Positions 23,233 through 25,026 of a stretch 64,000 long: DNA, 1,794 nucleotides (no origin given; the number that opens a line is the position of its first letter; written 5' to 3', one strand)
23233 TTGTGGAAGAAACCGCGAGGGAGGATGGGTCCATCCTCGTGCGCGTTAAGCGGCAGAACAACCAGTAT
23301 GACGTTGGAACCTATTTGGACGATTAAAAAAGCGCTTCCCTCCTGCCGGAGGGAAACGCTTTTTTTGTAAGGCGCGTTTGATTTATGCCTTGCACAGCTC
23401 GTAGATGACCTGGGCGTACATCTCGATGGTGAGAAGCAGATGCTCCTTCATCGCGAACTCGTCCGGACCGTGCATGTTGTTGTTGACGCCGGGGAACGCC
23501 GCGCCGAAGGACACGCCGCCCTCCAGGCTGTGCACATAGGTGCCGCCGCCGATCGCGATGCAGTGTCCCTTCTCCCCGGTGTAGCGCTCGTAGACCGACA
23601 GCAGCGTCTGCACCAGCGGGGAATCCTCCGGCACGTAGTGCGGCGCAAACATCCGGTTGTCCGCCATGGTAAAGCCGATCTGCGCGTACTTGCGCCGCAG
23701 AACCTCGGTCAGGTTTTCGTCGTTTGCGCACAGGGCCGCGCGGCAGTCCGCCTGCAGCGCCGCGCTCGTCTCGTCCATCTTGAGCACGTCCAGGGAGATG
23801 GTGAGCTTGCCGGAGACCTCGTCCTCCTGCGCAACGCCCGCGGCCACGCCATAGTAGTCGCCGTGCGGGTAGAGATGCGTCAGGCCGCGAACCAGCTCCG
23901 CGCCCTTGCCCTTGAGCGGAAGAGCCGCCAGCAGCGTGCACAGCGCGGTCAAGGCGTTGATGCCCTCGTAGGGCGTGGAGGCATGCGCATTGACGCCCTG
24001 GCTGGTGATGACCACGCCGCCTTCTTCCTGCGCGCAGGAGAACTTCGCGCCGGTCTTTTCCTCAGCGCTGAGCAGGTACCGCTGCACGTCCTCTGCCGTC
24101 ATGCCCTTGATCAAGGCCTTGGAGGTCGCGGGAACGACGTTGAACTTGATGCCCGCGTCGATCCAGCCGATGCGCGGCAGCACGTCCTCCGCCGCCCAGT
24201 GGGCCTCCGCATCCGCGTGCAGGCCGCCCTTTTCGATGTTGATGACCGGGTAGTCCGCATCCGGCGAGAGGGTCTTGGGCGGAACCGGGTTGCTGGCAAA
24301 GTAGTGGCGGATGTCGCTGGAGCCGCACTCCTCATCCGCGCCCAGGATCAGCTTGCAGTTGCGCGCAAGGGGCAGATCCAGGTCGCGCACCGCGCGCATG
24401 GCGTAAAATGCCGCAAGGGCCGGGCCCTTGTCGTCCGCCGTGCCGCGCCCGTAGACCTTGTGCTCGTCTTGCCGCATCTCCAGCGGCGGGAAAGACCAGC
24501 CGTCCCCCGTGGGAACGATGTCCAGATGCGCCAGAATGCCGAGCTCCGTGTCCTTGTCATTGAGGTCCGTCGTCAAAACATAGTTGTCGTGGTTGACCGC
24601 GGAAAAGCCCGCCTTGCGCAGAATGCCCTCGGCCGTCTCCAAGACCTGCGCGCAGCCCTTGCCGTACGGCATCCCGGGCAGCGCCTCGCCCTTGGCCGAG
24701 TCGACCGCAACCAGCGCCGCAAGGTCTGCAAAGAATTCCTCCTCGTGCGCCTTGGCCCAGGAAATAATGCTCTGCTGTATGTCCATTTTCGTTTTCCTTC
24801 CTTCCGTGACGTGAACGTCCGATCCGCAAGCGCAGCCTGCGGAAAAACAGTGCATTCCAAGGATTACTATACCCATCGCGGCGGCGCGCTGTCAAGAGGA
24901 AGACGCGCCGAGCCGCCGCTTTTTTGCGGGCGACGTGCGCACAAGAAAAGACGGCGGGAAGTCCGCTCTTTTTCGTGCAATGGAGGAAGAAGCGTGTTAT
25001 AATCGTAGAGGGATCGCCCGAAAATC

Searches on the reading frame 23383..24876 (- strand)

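Call 70: search_protein_families(library=pfam, proteins=[window:23383-24876:-])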
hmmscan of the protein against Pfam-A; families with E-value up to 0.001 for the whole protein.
window:23383-24876:- (497 aa): 2 families
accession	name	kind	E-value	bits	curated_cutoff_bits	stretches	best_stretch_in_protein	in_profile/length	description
PF01546.33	Peptidase_M20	-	9.4e-24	84.9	24.6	1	114-492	2-205/206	Peptidase family M20/M25/M40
PF07687.19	M20_dimer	-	1.1e-06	29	21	1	287-322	8-43/107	Peptidase dimerisation domain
